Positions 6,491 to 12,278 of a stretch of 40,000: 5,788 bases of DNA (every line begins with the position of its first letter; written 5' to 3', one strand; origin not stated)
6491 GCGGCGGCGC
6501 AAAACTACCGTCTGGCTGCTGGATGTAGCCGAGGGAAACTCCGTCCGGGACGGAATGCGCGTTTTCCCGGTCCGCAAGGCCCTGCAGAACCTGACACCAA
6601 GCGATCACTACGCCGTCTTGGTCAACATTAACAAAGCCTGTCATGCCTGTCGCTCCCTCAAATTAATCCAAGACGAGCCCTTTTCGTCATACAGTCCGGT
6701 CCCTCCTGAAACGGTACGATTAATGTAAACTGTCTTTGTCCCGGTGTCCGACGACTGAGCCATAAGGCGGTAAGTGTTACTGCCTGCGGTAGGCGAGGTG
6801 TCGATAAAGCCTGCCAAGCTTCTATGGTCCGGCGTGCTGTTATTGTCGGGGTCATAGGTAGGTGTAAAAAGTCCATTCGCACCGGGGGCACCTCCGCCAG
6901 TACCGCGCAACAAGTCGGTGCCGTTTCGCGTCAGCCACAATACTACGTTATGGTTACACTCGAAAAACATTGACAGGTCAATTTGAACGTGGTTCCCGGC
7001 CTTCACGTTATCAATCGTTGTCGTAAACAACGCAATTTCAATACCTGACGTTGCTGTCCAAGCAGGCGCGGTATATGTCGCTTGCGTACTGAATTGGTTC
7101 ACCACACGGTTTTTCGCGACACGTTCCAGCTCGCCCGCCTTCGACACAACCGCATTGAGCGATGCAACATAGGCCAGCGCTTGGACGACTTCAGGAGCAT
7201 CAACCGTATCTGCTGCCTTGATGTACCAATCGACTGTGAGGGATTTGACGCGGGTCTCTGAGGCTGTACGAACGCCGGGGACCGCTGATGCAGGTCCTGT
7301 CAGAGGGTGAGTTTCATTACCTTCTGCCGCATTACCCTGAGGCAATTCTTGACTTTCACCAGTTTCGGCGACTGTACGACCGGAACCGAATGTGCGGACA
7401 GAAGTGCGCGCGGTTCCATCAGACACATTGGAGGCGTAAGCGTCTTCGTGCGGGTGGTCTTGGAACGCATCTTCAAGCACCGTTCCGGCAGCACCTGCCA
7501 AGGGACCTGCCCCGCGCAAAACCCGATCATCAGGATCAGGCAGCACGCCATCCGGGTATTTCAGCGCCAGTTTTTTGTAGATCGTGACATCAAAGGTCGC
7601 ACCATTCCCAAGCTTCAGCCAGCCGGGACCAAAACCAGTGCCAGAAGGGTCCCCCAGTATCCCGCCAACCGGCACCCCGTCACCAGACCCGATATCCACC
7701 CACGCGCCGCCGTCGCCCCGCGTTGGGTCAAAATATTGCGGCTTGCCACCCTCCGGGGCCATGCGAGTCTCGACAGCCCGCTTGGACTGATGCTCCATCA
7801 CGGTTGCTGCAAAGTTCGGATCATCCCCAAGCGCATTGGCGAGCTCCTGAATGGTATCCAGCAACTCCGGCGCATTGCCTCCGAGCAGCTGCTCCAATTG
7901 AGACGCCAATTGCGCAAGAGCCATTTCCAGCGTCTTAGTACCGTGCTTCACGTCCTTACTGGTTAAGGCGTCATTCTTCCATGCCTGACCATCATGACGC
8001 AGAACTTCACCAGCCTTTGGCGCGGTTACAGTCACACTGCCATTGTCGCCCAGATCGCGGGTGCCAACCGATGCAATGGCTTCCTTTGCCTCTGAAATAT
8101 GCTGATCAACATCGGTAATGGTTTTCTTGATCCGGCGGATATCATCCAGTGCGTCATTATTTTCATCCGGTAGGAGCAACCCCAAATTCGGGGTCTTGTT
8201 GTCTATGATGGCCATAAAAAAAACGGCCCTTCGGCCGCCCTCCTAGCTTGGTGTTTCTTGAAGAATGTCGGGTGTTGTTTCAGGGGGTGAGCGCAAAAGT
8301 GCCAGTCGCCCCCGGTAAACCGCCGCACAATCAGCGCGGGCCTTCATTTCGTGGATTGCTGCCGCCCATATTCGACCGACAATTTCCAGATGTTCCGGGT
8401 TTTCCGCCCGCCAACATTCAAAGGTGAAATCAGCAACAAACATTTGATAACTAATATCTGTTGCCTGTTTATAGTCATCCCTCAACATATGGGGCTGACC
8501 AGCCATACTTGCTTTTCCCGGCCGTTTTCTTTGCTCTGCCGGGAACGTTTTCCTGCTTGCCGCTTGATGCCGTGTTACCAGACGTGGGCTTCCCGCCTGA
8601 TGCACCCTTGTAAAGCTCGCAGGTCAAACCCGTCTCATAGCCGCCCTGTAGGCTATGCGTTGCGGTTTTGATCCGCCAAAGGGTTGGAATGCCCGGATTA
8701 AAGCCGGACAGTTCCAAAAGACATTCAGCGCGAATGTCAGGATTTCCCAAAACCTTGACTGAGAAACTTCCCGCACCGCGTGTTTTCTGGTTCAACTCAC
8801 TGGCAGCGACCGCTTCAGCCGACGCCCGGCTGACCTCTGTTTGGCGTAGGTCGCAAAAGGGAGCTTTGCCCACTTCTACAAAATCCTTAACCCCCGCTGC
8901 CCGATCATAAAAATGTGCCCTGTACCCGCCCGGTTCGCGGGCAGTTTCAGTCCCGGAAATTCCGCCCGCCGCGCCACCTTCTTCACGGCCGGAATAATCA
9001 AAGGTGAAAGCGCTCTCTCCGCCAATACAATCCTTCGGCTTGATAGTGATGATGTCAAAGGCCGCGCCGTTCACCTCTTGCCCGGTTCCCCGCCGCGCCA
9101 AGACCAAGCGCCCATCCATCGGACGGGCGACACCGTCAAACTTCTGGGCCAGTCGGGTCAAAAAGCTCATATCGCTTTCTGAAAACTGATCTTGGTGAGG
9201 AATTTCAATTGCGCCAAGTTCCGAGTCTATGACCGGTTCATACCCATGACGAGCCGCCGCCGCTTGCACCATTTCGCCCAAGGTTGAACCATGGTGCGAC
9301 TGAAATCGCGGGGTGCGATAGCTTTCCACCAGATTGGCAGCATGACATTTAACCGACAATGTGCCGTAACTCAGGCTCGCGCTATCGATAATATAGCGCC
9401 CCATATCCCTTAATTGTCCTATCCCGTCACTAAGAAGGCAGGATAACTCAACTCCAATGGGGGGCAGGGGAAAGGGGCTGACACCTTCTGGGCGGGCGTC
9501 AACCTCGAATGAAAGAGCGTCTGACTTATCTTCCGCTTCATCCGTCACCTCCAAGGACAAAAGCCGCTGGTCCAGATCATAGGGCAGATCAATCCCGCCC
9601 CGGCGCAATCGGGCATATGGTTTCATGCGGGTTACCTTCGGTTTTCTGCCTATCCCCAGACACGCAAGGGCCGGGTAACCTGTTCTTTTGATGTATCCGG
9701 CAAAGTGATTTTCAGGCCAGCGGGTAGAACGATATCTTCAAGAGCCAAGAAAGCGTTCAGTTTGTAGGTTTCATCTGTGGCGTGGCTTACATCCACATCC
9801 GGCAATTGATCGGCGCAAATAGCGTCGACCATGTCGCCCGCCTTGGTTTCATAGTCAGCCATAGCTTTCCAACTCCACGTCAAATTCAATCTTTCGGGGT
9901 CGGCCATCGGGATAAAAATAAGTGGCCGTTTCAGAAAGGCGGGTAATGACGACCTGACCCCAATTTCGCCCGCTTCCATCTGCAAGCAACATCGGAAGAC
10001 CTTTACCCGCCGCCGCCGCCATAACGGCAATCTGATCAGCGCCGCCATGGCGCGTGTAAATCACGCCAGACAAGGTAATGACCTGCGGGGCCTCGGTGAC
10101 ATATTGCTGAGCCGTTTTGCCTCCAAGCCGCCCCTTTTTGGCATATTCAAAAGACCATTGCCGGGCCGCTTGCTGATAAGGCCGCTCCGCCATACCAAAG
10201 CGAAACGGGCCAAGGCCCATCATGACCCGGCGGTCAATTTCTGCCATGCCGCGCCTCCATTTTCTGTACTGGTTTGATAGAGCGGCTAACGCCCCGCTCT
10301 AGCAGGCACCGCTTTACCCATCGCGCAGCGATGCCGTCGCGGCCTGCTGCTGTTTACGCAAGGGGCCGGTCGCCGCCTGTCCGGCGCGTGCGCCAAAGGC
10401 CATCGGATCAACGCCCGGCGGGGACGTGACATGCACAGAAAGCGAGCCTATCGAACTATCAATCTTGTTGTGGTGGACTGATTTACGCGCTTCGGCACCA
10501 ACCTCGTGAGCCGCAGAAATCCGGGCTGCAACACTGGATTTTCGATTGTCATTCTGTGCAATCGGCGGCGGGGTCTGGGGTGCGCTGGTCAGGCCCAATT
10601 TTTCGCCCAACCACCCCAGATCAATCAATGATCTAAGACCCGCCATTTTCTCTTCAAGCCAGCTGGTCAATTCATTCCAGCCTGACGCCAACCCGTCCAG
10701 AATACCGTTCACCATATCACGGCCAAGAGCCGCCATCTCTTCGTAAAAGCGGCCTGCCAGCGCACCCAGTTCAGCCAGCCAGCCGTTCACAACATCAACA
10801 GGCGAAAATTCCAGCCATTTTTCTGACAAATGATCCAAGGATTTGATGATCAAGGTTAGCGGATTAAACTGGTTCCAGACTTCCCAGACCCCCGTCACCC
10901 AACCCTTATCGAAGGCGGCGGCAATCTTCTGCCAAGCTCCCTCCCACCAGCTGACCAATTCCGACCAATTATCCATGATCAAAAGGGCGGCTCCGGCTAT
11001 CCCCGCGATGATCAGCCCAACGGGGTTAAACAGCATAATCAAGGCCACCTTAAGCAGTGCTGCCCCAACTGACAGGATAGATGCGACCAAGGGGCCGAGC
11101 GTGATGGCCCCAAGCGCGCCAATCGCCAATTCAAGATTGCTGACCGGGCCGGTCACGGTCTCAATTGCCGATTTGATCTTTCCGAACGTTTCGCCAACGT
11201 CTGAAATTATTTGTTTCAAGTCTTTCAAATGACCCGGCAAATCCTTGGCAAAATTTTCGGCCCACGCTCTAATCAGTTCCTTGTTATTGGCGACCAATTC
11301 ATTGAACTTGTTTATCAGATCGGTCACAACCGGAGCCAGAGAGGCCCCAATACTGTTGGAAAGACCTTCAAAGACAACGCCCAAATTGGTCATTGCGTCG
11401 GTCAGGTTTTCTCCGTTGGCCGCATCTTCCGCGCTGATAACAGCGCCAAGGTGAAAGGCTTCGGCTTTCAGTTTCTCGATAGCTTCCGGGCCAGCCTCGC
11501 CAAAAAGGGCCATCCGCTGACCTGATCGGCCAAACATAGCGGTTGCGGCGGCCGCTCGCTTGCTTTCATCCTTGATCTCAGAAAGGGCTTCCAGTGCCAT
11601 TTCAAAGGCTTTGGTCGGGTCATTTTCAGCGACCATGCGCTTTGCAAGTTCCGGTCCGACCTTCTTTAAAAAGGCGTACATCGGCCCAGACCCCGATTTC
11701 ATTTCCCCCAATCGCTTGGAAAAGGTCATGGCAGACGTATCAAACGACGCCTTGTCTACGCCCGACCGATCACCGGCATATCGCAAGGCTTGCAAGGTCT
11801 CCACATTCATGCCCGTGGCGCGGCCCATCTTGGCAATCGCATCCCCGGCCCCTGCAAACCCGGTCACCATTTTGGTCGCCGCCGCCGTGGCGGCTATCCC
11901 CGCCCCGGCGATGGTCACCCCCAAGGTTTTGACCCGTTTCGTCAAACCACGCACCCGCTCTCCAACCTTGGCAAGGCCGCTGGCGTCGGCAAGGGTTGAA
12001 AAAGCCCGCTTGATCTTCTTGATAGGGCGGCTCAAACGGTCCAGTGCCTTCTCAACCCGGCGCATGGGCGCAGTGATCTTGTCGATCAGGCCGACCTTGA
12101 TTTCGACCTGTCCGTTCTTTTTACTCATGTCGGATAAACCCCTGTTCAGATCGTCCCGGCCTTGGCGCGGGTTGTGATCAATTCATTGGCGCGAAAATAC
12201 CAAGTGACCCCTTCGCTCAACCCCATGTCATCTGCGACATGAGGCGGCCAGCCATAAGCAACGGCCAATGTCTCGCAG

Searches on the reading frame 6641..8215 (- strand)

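Call 11: search_protein_families(library=phrogs, proteins=[window:6641-8215:-], max_evalue=0.001)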
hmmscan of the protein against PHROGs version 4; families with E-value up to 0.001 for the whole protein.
window:6641-8215:- (524 aa): 23 families
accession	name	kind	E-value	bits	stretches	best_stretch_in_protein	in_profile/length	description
phrog_35174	-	unknown function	1.5e-302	1005.8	1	19-524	55-597/613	-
phrog_327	-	tail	2.3e-16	61.3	1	94-414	216-523/618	tail protein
phrog_523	-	tail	2.8e-13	50.5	1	173-350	478-645/673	tail collar fiber protein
phrog_2631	-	tail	1.1e-10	41.8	1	111-141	384-414/644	tail fiber protein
phrog_1197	-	tail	1.5e-10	41.7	1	100-141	192-232/715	tail protein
phrog_3100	-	tail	3e-10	41.9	1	84-332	94-379/382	tail fiber protein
phrog_8713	-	tail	7.8e-10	39.3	1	93-142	415-464/509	tail fiber protein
phrog_23820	-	tail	3.2e-09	38.1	1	100-148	102-149/221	tail fiber protein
phrog_7032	-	tail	5.1e-09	35.8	1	92-144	270-322/866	tail fiber protein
phrog_21962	-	tail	3.5e-08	34.1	1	101-151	151-200/321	tail protein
phrog_4757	-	unknown function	6e-08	33.3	1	17-142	52-136/359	-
phrog_295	-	tail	9.4e-08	32.3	1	204-311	615-709/794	tail fiber protein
phrog_18185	-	tail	1.3e-07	32.5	1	30-153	189-295/399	tail fiber protein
phrog_7489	-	tail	2.3e-07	30.8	1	226-340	523-635/775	tail fiber protein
phrog_6256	-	tail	3.6e-07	30.6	1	181-408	289-552/686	tail fiber protein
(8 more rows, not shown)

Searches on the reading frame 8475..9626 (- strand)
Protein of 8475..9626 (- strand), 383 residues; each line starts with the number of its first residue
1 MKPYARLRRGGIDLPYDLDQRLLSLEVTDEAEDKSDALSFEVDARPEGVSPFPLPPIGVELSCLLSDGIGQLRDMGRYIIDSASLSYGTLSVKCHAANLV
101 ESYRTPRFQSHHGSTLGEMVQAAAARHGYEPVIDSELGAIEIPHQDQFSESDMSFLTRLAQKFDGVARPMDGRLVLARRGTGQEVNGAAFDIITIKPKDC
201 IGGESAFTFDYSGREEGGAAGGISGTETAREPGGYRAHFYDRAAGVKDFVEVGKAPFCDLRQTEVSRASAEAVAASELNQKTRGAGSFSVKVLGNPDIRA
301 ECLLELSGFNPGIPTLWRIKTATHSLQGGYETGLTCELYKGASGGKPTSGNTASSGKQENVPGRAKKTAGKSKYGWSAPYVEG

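Call 11: search_protein_families(library=phrogs, proteins=[window:8475-9626:-], max_evalue=0.001)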
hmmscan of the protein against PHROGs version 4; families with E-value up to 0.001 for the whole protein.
window:8475-9626:- (383 aa): 4 families
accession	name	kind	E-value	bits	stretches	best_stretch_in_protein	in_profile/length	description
phrog_52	-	tail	2.5e-84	285.4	1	1-372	192-546/677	tail protein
phrog_12925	-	tail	4e-17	63.7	1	136-338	6-217/227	tail protein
phrog_4456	-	unknown function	0.00036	21.2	1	7-105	23-120/126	-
phrog_20686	-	unknown function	0.00051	21.3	1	269-338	33-103/135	-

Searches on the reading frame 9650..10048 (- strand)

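Call 11: search_protein_families(library=phrogs, proteins=[window:9650-10048:-], max_evalue=0.001)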
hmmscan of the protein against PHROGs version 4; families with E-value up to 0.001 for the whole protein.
window:9650-10048:- (132 aa): 1 family
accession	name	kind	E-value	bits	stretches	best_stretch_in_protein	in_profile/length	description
phrog_46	-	tail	6.9e-12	46.5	1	61-131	5-73/130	baseplate hub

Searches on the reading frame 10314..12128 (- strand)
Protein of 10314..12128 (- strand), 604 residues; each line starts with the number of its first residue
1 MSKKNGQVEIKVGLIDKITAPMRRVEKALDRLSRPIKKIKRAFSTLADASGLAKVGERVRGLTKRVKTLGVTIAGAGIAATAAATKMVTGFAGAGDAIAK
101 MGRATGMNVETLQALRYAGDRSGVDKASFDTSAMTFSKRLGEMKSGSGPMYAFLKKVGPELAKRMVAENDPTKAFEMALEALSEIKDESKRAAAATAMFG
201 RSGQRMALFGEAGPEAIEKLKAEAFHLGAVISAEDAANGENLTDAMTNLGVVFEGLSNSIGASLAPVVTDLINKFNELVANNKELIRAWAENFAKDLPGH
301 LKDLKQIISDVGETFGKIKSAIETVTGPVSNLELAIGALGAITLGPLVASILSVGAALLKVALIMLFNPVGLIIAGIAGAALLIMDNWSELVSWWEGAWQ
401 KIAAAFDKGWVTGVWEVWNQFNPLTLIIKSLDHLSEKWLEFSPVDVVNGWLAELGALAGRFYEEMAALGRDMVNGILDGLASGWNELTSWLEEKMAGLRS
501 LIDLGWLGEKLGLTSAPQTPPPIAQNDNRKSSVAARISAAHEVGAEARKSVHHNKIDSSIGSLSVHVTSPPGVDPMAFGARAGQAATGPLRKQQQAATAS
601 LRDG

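Call 11: search_protein_families(library=phrogs, proteins=[window:10314-12128:-], max_evalue=0.001)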
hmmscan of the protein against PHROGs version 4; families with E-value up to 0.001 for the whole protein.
window:10314-12128:- (604 aa): 29 families (the best 25 are shown)
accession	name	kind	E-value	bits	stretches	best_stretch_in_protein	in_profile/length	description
phrog_2276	-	tail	9.6e-105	352.7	1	4-603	1-537/673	tail length tape measure protein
phrog_8462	-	tail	2.9e-47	162.8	1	52-547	36-500/672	tail length tape measure protein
phrog_8125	-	tail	6e-45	155.3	1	22-451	20-403/578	tail length tape measure protein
phrog_28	-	tail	8.9e-33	114.9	1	131-603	443-771/1228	tail length tape measure protein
phrog_9483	-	tail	1.5e-31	110.7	1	52-278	22-250/657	tail length tape measure protein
phrog_9388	-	unknown function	1.7e-25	90.9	1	47-385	16-315/615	-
phrog_13338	-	unknown function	9.9e-24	84.6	1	33-376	10-292/903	-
phrog_3981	-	tail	5.3e-22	79.6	1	10-503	3-451/584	tail length tape measure protein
phrog_1272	-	tail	5.2e-18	65.2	1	74-495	411-798/1606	tail length tape measure protein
phrog_2854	-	tail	6.3e-17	62.5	1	1-332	2-279/855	tail length tape measure protein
phrog_58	-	tail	2.4e-16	60.3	1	11-429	255-685/1544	tail length tape measure protein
phrog_2013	-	tail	2.4e-15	57.3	1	18-324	12-308/657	lytic tail protein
phrog_9570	-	tail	2e-13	51.1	1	16-409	32-412/689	tail length tape measure protein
phrog_3654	-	unknown function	3.7e-13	50.3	1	22-523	77-499/577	-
phrog_5690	-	unknown function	2e-12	47.6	1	336-452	547-635/907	-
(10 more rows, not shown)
